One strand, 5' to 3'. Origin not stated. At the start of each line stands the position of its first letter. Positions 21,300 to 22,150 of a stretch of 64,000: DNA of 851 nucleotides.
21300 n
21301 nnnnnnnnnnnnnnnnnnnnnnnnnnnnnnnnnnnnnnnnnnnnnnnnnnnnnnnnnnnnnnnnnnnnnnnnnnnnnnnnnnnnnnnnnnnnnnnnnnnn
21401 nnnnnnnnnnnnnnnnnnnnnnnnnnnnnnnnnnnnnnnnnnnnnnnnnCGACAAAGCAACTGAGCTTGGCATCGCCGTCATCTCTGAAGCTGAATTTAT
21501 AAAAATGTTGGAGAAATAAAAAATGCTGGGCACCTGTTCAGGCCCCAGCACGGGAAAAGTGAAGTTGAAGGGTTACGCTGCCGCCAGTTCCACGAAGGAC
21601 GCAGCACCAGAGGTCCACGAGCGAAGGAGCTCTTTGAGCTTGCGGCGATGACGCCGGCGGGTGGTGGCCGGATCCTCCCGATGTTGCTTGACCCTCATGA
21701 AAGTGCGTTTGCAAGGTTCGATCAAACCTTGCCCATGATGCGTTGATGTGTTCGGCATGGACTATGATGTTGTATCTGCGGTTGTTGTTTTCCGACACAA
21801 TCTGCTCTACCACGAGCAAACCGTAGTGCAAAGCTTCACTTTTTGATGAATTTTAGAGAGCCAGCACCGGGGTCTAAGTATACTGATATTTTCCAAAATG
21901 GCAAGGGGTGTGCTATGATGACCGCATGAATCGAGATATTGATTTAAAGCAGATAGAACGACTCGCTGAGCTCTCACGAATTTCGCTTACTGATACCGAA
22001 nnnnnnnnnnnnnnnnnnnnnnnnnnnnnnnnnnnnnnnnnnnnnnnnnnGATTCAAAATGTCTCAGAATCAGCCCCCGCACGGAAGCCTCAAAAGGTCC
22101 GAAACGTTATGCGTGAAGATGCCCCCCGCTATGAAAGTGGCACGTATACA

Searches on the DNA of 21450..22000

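Call 47: search_rna_families(source=window, start=21450, end=22000, threshold=evalue, max_evalue=10)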
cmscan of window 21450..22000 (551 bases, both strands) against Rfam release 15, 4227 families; matches with E-value up to 10: 5.
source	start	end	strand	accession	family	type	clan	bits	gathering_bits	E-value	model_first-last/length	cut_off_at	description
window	21691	21744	-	RF00097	snoR71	Gene; snRNA; snoRNA; CD-box;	-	15.1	40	3.8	1-107/107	no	Plant small nucleolar RNA R71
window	21461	21568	+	RF02039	SPRY4-IT1_2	Gene; lncRNA;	-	10.5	40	8.5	1-120/120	no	SPRY4-IT1 conserved region 2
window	21613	21666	+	RF00002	5_8S_rRNA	Gene; rRNA;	CL00112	9.9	42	3.9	1-154/154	no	5.8S ribosomal RNA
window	21911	21934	+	RF01145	sR14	Gene; snRNA; snoRNA; CD-box;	-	9.4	38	7.8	1-54/54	no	Small nucleolar RNA sR14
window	21469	21540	+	RF00064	HgcG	Gene; snRNA; snoRNA; HACA-box;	-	7.9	77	8.6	1-276/276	no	HgcG RNA (Pab40)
